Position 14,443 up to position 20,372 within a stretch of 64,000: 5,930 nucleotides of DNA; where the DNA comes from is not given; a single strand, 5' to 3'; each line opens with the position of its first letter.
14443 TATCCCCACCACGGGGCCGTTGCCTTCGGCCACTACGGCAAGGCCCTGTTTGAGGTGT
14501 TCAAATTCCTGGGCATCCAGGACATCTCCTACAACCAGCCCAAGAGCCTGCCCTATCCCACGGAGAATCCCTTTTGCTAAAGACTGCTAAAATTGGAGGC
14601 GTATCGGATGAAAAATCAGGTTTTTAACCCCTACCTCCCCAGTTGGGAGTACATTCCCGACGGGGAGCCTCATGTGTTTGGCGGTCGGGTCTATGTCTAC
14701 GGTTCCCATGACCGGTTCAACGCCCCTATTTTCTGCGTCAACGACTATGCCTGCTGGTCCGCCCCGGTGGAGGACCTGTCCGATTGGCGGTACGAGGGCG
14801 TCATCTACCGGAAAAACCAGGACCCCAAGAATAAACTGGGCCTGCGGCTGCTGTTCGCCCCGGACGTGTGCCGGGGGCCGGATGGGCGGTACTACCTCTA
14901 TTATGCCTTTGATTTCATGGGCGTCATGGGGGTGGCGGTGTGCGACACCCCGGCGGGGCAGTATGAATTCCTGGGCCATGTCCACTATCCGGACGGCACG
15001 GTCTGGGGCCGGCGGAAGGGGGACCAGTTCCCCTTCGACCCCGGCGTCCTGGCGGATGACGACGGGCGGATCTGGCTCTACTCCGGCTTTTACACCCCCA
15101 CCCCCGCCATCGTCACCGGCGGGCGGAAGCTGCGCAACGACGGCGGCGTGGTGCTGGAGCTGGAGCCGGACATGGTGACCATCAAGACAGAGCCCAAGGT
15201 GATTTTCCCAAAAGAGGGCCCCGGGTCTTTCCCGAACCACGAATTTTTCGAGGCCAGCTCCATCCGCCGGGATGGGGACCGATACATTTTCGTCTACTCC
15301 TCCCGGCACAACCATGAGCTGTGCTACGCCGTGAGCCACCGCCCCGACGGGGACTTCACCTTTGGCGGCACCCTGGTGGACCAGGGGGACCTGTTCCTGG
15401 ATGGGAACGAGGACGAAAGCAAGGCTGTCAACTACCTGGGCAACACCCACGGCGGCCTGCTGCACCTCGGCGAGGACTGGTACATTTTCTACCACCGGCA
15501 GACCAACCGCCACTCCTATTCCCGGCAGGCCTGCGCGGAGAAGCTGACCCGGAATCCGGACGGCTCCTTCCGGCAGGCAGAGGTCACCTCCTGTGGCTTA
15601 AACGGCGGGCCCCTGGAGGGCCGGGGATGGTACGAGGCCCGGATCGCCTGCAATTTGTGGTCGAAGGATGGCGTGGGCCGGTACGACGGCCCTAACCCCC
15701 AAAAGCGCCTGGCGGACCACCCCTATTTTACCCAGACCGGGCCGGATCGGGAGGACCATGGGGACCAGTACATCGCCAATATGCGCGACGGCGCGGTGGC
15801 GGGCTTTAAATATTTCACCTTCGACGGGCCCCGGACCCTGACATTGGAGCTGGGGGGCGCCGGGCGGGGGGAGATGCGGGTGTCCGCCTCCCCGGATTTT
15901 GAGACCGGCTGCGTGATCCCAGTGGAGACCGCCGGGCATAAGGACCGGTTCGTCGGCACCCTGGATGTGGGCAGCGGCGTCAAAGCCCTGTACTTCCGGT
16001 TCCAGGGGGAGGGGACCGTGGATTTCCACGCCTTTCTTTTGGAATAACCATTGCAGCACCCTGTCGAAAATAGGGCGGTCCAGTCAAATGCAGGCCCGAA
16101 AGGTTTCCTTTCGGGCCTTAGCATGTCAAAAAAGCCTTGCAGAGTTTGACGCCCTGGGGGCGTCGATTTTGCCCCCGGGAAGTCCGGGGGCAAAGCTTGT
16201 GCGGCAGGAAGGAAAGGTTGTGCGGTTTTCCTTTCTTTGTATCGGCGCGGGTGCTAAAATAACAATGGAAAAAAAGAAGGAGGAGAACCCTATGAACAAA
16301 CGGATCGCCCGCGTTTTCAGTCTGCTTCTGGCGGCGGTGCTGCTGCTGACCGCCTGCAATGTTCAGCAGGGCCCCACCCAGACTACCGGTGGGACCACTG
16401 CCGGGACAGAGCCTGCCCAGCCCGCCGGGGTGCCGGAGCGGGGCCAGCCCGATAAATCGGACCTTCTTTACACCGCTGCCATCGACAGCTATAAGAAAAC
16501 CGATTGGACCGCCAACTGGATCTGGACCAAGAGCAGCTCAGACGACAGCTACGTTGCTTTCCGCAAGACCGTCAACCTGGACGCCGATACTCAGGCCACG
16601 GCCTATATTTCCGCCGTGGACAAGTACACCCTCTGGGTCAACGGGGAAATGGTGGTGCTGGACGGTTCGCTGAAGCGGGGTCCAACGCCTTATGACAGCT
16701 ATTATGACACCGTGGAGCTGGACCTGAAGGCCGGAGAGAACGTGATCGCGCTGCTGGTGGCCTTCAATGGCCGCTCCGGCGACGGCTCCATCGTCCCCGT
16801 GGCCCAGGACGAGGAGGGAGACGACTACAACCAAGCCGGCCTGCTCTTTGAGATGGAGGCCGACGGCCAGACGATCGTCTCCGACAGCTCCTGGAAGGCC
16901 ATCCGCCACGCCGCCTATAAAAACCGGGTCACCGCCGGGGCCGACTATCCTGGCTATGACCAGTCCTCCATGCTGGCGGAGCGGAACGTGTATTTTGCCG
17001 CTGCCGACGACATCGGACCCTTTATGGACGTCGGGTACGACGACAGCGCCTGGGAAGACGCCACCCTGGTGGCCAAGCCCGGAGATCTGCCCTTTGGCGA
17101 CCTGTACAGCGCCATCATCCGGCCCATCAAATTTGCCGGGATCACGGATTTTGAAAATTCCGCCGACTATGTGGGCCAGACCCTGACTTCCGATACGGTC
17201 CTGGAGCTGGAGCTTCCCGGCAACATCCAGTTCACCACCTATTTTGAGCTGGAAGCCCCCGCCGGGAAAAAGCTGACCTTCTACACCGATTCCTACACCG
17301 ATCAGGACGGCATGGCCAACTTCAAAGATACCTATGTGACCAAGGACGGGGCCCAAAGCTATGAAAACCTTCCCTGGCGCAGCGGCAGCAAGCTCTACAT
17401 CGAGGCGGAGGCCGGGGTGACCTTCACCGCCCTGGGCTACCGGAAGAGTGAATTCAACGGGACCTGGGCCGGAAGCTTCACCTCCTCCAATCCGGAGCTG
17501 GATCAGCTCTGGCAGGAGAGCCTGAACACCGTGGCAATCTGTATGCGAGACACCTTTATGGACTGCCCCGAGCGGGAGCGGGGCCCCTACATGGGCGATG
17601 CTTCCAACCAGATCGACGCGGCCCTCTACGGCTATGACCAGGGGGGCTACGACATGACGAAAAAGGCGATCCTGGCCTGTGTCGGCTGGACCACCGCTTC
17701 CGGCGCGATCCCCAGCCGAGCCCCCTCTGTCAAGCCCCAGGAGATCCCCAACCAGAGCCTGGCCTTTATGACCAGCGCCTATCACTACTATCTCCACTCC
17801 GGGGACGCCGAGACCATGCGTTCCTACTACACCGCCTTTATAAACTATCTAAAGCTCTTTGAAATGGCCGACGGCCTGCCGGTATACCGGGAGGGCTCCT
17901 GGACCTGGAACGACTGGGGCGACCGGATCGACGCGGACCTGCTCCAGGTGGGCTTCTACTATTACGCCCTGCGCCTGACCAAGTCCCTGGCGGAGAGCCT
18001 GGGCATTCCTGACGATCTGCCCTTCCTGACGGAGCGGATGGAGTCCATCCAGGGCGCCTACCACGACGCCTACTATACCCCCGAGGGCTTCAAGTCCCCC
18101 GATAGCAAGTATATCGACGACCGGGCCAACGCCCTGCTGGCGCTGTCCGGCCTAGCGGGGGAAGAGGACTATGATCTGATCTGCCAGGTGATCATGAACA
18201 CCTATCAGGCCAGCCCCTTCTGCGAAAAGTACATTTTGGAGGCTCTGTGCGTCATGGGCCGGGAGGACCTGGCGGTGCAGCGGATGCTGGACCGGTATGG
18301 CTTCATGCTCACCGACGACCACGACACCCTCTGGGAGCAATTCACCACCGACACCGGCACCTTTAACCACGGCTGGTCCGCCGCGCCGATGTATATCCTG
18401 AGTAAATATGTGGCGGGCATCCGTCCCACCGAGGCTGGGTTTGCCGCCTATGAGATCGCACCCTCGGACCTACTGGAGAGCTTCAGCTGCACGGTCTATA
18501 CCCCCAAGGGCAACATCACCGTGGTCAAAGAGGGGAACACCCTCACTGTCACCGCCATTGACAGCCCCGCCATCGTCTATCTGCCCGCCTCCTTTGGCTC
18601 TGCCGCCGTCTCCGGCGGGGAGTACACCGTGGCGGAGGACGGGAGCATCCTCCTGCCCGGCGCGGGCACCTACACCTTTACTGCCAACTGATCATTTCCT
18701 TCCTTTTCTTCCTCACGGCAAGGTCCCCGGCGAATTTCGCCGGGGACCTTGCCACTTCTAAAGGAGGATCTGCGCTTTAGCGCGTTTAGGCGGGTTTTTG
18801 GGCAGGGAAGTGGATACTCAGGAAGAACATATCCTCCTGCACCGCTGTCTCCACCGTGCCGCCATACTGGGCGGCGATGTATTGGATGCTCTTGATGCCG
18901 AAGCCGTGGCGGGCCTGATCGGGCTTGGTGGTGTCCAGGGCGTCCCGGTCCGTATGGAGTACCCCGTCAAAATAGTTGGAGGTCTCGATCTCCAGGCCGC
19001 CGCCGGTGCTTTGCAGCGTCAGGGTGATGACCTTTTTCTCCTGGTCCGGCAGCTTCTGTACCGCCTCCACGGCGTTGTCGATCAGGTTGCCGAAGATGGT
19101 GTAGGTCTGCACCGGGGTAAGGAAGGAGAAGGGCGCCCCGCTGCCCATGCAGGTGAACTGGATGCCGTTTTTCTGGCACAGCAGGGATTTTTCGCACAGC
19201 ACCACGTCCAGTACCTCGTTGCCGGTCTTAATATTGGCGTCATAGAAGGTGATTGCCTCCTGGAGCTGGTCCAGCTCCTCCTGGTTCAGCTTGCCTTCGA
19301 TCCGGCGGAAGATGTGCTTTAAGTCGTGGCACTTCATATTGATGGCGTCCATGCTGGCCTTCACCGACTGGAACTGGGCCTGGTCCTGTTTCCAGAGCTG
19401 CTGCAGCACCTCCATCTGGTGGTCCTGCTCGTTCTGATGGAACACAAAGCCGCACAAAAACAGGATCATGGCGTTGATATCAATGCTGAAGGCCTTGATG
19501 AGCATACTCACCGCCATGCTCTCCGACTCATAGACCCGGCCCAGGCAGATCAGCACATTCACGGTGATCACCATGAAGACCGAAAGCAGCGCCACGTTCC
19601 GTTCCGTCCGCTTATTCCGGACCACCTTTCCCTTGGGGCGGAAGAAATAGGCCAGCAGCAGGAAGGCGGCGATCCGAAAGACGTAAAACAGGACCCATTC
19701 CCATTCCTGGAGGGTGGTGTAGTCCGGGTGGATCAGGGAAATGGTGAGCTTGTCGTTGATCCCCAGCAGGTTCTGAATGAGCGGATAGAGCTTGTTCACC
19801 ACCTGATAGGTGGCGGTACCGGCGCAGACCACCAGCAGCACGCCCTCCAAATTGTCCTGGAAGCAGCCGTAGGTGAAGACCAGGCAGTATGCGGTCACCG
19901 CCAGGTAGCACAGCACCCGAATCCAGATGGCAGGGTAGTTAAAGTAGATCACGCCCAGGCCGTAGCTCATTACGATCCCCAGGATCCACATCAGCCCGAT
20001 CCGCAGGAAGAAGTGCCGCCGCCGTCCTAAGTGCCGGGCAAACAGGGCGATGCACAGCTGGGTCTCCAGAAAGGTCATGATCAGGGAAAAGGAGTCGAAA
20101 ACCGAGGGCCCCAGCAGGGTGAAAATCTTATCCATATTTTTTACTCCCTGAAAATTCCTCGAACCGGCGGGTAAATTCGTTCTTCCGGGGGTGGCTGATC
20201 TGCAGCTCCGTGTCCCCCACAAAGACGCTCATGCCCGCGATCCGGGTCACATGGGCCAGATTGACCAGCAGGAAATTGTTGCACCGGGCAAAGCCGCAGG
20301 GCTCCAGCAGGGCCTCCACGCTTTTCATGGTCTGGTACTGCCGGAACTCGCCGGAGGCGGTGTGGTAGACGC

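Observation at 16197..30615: Four glycoside-hydrolase promoters share one 21-bp-phased direct-repeat box at a fixed distance from the -10: candidate LytTR regulon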

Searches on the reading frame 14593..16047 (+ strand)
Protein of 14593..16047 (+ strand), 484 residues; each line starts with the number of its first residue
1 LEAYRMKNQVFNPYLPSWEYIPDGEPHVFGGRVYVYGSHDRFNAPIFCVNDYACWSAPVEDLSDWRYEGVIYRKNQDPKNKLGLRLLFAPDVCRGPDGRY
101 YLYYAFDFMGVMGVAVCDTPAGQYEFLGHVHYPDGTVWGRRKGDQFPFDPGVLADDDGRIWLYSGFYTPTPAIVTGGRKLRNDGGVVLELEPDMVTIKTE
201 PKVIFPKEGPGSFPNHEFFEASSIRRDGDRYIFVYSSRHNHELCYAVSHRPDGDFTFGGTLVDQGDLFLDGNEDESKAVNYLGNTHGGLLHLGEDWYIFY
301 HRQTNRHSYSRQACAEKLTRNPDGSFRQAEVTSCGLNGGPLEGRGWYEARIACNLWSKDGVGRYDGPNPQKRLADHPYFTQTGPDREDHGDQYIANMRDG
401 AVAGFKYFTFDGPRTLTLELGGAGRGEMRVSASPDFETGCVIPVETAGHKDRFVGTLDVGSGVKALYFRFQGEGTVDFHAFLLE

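Call 8: search_protein_families(library=pfam, proteins=[window:14593-16047:+])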
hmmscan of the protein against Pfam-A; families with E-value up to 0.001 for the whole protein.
window:14593-16047:+ (484 aa): 1 family
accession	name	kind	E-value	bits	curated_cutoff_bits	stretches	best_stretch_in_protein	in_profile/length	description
PF04616.20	Glyco_hydro_43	-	8e-25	88.2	32.2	1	42-325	32-287/288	Glycosyl hydrolases family 43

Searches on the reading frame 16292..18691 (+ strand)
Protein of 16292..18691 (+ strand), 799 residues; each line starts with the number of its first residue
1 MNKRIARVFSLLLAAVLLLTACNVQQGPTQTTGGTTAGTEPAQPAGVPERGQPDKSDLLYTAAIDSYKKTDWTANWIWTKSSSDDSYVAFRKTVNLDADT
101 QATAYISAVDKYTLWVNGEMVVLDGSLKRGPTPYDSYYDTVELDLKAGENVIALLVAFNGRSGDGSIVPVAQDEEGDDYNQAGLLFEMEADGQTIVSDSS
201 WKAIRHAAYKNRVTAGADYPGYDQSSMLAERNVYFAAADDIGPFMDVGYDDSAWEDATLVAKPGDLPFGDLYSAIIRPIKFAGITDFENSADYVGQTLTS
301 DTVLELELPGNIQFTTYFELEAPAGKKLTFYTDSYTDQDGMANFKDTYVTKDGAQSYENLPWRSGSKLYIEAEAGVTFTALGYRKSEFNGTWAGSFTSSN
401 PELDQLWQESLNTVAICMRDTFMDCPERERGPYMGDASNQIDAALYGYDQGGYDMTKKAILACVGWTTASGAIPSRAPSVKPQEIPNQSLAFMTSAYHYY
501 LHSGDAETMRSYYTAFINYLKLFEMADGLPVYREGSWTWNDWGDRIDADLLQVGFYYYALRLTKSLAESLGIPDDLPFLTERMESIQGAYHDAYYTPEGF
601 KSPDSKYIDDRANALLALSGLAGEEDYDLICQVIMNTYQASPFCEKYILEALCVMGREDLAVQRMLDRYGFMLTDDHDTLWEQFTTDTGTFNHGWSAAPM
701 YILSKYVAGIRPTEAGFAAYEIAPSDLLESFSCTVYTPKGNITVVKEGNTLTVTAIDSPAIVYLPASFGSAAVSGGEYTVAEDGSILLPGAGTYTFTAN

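Call 8: search_protein_families(library=pfam, proteins=[window:16292-18691:+])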
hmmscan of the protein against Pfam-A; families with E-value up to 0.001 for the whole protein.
window:16292-18691:+ (799 aa): 2 families
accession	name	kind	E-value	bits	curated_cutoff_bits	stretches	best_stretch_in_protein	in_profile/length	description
PF17389.8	Bac_rhamnosid6H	-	2.8e-32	112.8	24.5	1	393-707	3-339/339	Bacterial alpha-L-rhamnosidase 6 hairpin glycosidase domain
PF08531.16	Bac_rhamnosid_N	-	8.6e-08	32.6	25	1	100-219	4-128/172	Alpha-L-rhamnosidase N-terminal domain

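Call 40: search_protein_families(library=ncbifam, proteins=[window:16292-18691:+], max_evalue=0.001)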
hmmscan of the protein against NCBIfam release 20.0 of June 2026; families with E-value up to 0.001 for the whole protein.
window:16292-18691:+ (799 aa): 1 family
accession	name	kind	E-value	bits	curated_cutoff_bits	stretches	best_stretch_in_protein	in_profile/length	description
NF041572.1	rhamnosid_Flavobac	equivalog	1.8e-08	32.9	1800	1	393-546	483-649/946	alpha-L-rhamnosidase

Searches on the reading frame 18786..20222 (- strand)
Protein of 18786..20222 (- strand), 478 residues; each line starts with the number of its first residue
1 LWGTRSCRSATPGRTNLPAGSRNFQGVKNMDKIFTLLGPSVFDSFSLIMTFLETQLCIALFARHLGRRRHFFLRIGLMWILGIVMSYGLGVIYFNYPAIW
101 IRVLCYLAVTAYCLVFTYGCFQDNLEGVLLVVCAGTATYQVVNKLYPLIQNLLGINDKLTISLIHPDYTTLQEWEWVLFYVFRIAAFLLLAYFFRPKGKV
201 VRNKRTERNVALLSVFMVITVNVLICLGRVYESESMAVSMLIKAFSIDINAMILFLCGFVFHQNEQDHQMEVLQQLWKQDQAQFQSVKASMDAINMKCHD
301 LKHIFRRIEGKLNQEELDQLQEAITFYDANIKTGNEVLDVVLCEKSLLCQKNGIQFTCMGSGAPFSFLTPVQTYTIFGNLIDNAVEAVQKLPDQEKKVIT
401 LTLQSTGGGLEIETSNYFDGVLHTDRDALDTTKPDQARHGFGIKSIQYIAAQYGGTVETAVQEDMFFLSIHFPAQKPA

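Call 8: search_protein_families(library=pfam, proteins=[window:18786-20222:-])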
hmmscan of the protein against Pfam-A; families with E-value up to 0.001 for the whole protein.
window:18786-20222:- (478 aa): 2 families
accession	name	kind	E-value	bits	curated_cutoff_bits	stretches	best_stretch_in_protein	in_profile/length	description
PF14501.12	HATPase_c_5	-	5.2e-21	74.9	22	1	371-473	4-102/102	GHKL domain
PF02518.31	HATPase_c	-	3.2e-05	24.8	26.4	1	372-460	5-94/111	Histidine kinase-, DNA gyrase B-, and HSP90-like ATPase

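Call 40: search_protein_families(library=ncbifam, proteins=[window:18786-20135:-], max_evalue=0.001)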
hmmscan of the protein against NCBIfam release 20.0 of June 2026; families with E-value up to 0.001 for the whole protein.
window:18786-20135:- (449 aa): 2 families
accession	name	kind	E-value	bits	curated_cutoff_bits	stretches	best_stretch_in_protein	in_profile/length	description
NF008298.1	PRK11086.1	subfamily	1.5e-05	23.6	520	1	345-444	425-524/529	DcuS/MalK family sensor histidine kinase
NF011627.0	PRK15053.1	equivalog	0.00069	18.3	656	1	343-431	432-524/552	sensor histidine kinase DpiB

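Call 50: search_solved_structures(query=window:18786-20135:-, max_evalue=0.01)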
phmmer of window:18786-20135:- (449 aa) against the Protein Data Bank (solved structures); distinct sequences matched with E-value up to 0.01: 1.
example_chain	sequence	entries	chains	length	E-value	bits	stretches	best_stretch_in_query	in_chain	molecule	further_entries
9jfj_A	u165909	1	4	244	0.0058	18.9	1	340-435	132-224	Sensor histidine kinase ZraS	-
